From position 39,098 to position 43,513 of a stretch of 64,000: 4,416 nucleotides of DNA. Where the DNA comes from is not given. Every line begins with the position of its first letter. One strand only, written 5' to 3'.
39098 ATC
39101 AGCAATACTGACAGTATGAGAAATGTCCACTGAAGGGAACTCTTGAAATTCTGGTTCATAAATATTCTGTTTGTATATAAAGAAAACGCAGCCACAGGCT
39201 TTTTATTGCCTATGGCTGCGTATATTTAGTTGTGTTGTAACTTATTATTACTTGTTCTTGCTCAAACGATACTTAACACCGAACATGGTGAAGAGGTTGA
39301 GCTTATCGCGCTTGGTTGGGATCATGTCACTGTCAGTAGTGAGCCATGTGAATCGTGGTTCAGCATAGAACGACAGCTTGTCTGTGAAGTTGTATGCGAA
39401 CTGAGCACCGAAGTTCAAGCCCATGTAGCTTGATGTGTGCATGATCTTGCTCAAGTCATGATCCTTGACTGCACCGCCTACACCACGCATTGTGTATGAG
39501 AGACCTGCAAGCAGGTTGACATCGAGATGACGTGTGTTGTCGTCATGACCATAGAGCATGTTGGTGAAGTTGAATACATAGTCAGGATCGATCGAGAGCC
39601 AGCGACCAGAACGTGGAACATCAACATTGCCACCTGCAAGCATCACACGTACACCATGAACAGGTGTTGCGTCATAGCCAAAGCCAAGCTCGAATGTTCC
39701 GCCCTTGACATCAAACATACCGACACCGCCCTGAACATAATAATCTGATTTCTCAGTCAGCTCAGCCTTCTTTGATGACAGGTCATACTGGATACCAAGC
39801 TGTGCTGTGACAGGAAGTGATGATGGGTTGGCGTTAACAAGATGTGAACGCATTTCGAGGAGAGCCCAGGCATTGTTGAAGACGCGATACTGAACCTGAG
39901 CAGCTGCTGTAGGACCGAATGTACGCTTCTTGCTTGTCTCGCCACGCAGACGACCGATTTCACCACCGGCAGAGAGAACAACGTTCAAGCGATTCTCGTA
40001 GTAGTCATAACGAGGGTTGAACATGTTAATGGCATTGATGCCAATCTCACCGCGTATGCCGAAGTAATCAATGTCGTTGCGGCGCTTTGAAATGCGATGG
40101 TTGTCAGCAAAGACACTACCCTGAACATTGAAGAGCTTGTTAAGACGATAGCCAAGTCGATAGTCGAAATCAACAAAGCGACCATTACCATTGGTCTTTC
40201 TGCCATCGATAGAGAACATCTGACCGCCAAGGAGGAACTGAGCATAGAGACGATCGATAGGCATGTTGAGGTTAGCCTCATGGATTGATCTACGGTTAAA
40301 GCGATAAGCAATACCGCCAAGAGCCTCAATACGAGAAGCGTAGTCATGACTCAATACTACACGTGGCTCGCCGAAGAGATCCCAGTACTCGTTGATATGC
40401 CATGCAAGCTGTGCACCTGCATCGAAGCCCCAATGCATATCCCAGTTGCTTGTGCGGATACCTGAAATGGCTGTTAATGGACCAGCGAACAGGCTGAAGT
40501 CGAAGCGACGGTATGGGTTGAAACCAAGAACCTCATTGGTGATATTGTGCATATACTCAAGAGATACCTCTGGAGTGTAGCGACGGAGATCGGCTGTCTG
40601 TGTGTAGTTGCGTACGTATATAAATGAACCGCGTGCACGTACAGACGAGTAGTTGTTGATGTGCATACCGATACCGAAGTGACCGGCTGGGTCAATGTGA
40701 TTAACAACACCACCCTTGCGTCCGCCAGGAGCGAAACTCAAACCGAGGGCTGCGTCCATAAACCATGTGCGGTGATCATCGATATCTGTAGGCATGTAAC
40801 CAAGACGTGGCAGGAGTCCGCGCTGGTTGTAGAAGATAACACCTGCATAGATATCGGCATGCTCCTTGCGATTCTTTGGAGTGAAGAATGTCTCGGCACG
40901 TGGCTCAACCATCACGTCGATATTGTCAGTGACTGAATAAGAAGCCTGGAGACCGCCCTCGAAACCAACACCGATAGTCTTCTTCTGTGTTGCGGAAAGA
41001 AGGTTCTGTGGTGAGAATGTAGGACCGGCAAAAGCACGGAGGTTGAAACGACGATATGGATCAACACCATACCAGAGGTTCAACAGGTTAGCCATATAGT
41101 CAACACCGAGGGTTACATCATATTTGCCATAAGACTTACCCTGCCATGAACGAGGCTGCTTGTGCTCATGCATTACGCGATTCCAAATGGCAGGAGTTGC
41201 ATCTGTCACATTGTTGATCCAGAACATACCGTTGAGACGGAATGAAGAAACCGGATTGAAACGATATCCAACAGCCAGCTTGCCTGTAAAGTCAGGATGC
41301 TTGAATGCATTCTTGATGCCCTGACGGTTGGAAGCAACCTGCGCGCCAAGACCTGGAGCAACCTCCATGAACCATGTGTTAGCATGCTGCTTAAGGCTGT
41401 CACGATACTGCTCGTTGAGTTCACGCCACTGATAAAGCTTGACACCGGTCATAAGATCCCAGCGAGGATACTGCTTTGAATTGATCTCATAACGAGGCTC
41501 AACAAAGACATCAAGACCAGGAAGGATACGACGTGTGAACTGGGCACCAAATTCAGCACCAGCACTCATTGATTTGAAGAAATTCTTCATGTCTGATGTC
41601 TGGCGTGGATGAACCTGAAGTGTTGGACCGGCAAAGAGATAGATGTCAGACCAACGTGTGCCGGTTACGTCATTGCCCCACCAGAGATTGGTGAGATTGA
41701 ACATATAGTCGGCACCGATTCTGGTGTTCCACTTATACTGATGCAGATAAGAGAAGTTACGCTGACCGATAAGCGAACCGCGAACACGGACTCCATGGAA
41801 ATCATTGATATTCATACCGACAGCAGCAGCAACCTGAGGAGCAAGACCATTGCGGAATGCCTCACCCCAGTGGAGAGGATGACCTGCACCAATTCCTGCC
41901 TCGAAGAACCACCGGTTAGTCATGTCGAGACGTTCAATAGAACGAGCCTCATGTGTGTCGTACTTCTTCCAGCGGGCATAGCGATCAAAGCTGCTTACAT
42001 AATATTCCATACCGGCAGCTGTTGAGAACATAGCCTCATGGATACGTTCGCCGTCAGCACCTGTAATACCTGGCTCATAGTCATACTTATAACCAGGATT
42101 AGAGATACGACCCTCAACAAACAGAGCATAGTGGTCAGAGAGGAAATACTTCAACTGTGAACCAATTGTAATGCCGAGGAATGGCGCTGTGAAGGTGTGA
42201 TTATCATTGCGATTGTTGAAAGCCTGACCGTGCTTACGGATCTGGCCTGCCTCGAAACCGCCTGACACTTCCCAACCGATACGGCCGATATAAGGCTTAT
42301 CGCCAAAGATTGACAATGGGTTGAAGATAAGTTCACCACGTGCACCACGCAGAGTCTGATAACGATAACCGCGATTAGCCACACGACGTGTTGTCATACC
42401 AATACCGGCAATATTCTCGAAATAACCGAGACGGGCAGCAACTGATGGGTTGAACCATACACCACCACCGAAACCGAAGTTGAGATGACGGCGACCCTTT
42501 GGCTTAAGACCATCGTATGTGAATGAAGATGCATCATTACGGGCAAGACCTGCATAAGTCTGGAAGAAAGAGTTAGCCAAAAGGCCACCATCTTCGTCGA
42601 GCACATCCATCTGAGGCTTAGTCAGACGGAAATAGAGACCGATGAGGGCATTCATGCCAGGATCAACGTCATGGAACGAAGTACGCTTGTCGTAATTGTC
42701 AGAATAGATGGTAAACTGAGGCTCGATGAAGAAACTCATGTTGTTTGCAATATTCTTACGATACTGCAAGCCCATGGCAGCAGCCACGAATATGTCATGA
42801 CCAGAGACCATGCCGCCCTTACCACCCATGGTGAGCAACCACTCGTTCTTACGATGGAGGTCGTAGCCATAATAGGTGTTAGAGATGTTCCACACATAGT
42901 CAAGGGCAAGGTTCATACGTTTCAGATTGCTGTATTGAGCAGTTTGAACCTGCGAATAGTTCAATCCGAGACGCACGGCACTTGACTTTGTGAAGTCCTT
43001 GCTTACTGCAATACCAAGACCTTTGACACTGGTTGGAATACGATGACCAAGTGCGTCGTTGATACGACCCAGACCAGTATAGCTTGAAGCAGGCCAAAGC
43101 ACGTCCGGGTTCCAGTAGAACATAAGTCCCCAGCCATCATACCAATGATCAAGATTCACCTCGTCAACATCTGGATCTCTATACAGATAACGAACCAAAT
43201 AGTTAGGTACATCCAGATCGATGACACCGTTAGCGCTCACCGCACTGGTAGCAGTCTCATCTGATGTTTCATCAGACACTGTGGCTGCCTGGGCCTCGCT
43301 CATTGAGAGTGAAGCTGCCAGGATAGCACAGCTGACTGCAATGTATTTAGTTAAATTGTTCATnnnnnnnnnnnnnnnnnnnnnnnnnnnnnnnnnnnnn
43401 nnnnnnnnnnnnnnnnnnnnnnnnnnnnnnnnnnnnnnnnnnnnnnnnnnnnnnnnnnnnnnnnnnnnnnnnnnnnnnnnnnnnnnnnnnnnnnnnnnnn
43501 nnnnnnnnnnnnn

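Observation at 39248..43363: Single polypeptide containing seven tandem small beta-barrel-like modules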

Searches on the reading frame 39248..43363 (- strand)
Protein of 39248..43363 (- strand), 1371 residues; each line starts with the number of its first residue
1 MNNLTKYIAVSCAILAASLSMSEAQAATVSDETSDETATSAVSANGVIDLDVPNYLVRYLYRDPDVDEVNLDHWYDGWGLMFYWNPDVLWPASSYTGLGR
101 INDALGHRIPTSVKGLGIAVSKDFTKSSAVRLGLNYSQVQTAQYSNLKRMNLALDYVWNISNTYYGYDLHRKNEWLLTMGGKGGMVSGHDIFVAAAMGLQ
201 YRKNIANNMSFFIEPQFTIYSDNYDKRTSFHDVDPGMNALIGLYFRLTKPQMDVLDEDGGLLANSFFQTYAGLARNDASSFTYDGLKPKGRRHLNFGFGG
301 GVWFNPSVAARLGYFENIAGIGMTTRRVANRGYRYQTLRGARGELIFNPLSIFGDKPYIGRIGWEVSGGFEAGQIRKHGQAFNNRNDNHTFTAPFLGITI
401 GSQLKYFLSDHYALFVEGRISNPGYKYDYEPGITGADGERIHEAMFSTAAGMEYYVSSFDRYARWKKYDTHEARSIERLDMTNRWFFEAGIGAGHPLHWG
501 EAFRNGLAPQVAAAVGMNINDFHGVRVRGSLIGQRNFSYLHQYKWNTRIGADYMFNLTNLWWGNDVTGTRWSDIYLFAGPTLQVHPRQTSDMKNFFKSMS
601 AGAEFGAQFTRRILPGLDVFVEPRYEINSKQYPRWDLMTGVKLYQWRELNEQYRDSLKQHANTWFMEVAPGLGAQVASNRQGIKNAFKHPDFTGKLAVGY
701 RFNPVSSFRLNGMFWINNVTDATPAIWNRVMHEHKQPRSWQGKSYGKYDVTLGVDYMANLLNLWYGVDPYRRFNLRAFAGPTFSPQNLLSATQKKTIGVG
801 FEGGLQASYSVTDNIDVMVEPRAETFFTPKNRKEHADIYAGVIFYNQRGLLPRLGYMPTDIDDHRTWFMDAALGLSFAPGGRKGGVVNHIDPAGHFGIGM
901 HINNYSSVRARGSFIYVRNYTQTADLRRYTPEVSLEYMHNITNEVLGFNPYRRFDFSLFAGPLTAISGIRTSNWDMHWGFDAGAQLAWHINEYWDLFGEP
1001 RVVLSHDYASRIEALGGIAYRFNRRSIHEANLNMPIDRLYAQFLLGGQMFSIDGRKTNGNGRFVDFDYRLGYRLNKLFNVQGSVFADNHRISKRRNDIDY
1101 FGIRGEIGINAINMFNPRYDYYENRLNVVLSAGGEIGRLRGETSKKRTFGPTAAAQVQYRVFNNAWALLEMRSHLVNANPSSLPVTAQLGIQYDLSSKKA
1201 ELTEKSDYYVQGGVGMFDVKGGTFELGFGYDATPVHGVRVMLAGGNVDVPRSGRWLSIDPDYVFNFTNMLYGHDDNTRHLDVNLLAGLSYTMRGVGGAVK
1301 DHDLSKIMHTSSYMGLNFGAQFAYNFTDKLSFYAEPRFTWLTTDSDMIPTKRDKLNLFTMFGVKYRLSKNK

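Call 5: search_protein_families(library=pfam, proteins=[window:39248-43363:-], max_evalue=0.01)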
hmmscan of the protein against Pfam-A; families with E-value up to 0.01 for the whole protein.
window:39248-43363:- (1371 aa): 2 families
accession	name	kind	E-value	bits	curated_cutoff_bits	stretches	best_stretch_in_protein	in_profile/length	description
PF13505.12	OMP_b-brl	-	4.7e-11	43.6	28.7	1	682-822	32-151/175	Outer membrane protein beta-barrel domain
PF13568.12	OMP_b-brl_2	-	0.00042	20.9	27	0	360-430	7-72/175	Outer membrane protein beta-barrel domain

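Call 6: search_protein_families(library=ncbifam, proteins=[window:39248-43363:-], max_evalue=0.01)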
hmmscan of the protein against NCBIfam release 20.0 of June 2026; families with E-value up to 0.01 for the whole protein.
window:39248-43363:- (1371 aa): 0 families

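Call 10: find_homologous_proteins(query=window:39248-43363:-)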
Query window:39248-43363:- (1371 aa): 17 proteins with E <= 0.001 among 8000 candidates.
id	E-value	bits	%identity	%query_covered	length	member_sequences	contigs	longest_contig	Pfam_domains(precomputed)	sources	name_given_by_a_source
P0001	0.0e+0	3232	100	100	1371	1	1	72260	PF13505.13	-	-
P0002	0.0e+0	2257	69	100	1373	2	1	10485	PF13505.13,PF13568.13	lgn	-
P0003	0.0e+0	1823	37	98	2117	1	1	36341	-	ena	-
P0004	0.0e+0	1814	37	98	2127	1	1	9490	-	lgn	-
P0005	0.0e+0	1803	39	98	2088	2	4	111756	-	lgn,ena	-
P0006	0.0e+0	1801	41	80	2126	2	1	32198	-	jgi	-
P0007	0.0e+0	1796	42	78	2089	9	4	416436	-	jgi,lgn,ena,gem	jgi:hypothetical protein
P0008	0.0e+0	1793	37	98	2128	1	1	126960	-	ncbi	-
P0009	0.0e+0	1792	37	98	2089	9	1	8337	-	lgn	-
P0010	0.0e+0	1776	43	74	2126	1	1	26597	PF13505.13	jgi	-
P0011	0.0e+0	1764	38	97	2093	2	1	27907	PF04338.19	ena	-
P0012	0.0e+0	1757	37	98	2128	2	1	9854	-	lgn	-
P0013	0.0e+0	1739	39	98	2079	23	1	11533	-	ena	-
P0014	0.0e+0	1725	38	98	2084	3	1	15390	-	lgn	-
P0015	0.0e+0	1722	38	98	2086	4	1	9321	PF13505.13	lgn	-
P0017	0.0e+0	1205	43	99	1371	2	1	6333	-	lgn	-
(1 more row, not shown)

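Call 21: find_related_loci(query=window:39248-43363:-, collection=genome_contigs, flank=10000)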
Query window:39248-43363:- (1371 aa) in genome_contigs; peptide patterns used: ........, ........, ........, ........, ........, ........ (x = any residue, [..] = any of these).
52 stretches matched a pattern, but none encodes a relative of the query by tblastn (E <= 1e-3).

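Call 23: find_related_loci(query=A1, collection=genome_contigs, flank=10000)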
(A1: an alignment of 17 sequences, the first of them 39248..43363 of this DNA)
Query A1 (1371 aa) in genome_contigs; peptide patterns used: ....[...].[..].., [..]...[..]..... (x = any residue, [..] = any of these).
10 stretches matched a pattern; 4 encode a relative of the query (tblastn E <= 1e-3); 3 distinct loci.
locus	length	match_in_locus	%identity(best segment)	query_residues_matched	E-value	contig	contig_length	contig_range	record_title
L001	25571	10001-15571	42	4-1340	0e+0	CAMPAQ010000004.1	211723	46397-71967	MAG: uncultured Bacteroidales bacterium isolate SRR873602_bin.50_metaWRAP_v1.3_MAG genome assembly, contig: NODE_35_leng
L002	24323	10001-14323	37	4-1371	0e+0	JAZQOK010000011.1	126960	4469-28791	MAG: Bacteroidales bacterium isolate T1900045243_TH20190013.MAGScoT_cleanbin_000021 SGB_5586_k141_1832280, whole genome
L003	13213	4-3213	40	92-1369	0e+0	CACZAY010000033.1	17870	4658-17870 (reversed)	MAG: uncultured Bacteroidales bacterium isolate RUG12447 genome assembly, contig: RUG12447_asm_33, whole genome shotgun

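Call 36: predict_structure(alignment_id=A2)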
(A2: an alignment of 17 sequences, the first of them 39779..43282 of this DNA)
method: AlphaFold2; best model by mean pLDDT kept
length: 1168 residues; sequences in the alignment: 17
mean_pLDDT: 64.0   pTM: 0.37
mean pLDDT of the five models: 64.0, 62.1, 58.0, 58.0, 57.2
residues with pLDDT >= 90: 8; 70-90: 507; 50-70: 382; < 50: 271
segments of 3 or more residues with pLDDT < 50: 1-48, 70-85, 136-143, 197-203, 221-233, 250-263, 295-307, 353-360, 402-412, 431-452, 470-479, 508-515, 538-542, 621-631, 652-656, 691-720, 740-743, 760-768, 821-829, 856-860, 1027-1034
pLDDT, mean of each block of 10 residues (from residue 1): 25 25 33 35 39 70 56 37 57 68 77 60 78 55 59 77 72 71 75 59 58 72 37 58 66 39 56 69 76 49 48 77 58 72 74 44 63 79 68 68 41 59 70 40 33 60 69 38 78 80 65 51 82 56 67 72 59 77 66 76 66 71 47 62 68 49 67 73 75 36 33 31 75 62 62 73 46 80 67 79 60 73 45 67 82 52 74 83 83 64 82 72 69 82 60 82 75 76 76 69 54 85 57 58 80 84 63 81 72 75 83 61 80 85 80 68 86
secondary structure, 60 per line:
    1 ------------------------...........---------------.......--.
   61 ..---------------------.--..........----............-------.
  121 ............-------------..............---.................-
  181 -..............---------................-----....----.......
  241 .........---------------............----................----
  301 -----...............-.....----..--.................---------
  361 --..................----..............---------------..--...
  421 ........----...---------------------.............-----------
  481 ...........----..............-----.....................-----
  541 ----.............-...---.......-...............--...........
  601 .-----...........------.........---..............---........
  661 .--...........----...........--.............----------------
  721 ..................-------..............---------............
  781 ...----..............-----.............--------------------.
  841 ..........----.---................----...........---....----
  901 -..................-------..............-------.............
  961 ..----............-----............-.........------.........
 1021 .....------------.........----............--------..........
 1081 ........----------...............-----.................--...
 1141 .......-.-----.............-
elements in order (helices of 4 or more, strands of 3 or more residues): H25-35 E51-57 E60-62 E87-96 E101-112 E120-132 E146-159 E163-179 E182-195 E205-220 H226-229 H234-237 E238-249 E265-276 E281-296 E306-320 H322-326 E335-351 E363-380 E385-398 E418-428 E457-469 E481-491 E496-509 E515-529 H530-535 E545-557 H565-571 E573-587 E590-601 E607-617 H624-632 E636-649 H653-661 E664-674 E679-689 H692-704 E721-732 H733-738 E746-759 E769-783 E788-801 E807-819 E840-850 H859-862 E863-874 E879-889 E902-913 H914-919 E927-940 E948-962 E967-978 E984-995 H997-1005 E1012-1025 E1038-1046 E1051-1062 E1071-1083 H1084-1088 E1099-1113 E1119-1135 E1138-1147 E1155-1167

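Call 39: fold_search(model_id=the predicted structure, library=pdb)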
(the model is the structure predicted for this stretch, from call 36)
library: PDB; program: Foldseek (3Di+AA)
matches with E <= 10: 824; with E <= 0.001: 123
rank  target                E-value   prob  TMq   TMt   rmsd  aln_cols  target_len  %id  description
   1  5iv9_A                1.6e-06  0.93  0.08  0.10  35.0      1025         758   10  The LPS Transporter LptDE from Klebsiella pneumoniae, full-length (released 2016-05-18)
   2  2iwv_A                5.3e-06  1.00  0.09  0.28  19.4       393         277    8  Structure of the monomeric outer membrane porin OmpG in the open and closed conformation (released 2006-08-14)
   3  1nqg                  7.3e-06  0.99  0.07  0.13  33.3       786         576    7  OUTER MEMBRANE COBALAMIN TRANSPORTER (BTUB) FROM E. COLI, WITH BOUND CALCIUM (released 2003-04-29)
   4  8ae1_A                8.7e-06  0.77  0.08  0.09  38.7      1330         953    8  Structure of trimeric SlpA outer membrane protein (released 2022-11-30)
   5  5m9b                  1.2e-05  0.95  0.08  0.11  34.1       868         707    7  Crystal structure of the ferric enterobactin receptor (PfeA) from Pseudomonas aeruginosa (released 2018-02-21)
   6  7q5c                  1.5e-05  1.00  0.08  0.27  19.5       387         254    9  Crystal structure of OmpG in space group 96 (released 2022-11-16)
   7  9ia5_A                1.8e-05  0.84  0.08  0.11  34.9      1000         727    9  LpDEM from Escherichia coli (released 2025-12-10)
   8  9fz5_A                2.0e-05  0.82  0.08  0.11  35.2      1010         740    9  Cryo-EM structure of LptDE-YedD complex from Escherichia Coli (released 2025-04-09)
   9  2x9k                  2.0e-05  1.00  0.09  0.26  20.0       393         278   10  Structure of a E.coli porin (released 2011-01-26)
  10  9i95_A                2.1e-05  0.95  0.07  0.13  35.0       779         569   10  Cryo-EM structure of Shigella flexneri LptDE bound by a Bicyclic peptide molecule (Compound 4) (released 2025-10-15)
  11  5mzs                  2.1e-05  0.94  0.07  0.11  35.2       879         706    8  Crystal structure of the ferric enterobactin receptor (PfeA) mutant (R480A_Q482A) from Pseudomonas aeruginosa (released 2018-02-14)
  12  5odw_A                2.3e-05  0.77  0.07  0.10  40.5       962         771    8  Structure of the FpvAI-pyocin S2 complex (released 2017-11-08)
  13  5iv8_A                2.7e-05  0.93  0.07  0.12  35.0       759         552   11  The LPS Transporter LptDE from Klebsiella pneumoniae, core complex (released 2016-05-18)
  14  9q8n_A                2.8e-05  0.94  0.07  0.13  35.0       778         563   11  Cryo-EM structure of Shigella flexneri LptDE bound by a Bicyclic peptide molecule (Compound 16) (released 2025-10-15)
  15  5out                  2.8e-05  0.93  0.07  0.10  34.3       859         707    6  CRYSTAL STRUCTURE OF THE FERRIC ENTEROBACTIN RECEPTOR (PFEA) MUTANT (G324V) FROM PSEUDOMONAS AERUGINOSA (released 2018-09-05)
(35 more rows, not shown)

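Call 61: find_encoding_contigs(protein=P0007, flank=10000, max_places=2)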
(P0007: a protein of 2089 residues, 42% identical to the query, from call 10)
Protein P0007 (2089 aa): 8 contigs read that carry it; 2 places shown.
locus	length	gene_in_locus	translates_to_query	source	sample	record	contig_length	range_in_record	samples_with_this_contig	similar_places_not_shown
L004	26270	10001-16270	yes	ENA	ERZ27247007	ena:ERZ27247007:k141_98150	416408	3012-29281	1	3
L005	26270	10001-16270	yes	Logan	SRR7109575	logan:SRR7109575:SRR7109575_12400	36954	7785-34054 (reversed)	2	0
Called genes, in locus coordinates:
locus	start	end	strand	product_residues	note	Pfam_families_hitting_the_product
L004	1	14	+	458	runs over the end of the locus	PF01136:Peptidase_U32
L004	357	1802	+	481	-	PF07719:TPR_2 (faint)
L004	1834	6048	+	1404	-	-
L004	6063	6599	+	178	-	PF12099:DUF3575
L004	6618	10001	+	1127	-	-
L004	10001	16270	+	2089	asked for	-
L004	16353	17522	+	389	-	PF02518:HATPase_c, PF14501:HATPase_c_5 (weak)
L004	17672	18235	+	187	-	PF02620:YceD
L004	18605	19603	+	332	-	PF08545:ACP_syn_III, PF08541:ACP_syn_III_C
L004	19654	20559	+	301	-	PF00350:Dynamin_N (faint), PF01926:MMR_HSR1, PF02421:FeoB_N, PF03193:RsgA_GTPase (faint), PF10662:PduV-EutP (faint), PF00009:GTP_EFTU (weak), PF07650:KH_2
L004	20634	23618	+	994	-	PF01326:PPDK_N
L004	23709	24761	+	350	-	-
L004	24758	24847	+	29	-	-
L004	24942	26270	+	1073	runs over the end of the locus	PF00578:AhpC-TSA, PF08534:Redoxin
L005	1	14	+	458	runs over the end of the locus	PF01136:Peptidase_U32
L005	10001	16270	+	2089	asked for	-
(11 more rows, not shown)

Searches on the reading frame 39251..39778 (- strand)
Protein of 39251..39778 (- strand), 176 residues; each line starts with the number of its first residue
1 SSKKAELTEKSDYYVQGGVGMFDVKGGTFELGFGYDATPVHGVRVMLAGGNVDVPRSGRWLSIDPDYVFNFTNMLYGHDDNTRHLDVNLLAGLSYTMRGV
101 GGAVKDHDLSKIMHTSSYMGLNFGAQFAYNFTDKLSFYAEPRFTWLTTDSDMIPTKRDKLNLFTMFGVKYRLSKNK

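Call 13: search_protein_families(library=pfam, proteins=[window:39251-39778:-], max_evalue=1)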
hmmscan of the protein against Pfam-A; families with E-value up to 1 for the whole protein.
window:39251-39778:- (176 aa): 3 families
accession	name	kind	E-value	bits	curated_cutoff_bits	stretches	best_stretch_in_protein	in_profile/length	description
PF13505.12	OMP_b-brl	-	0.00012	22.8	28.7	1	8-148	17-157/175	Outer membrane protein beta-barrel domain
PF06629.18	MipA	-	0.053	14.1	24.2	1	52-148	45-139/221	MltA-interacting protein MipA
PF13568.12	OMP_b-brl_2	-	0.14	12.7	27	0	91-143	58-115/175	Outer membrane protein beta-barrel domain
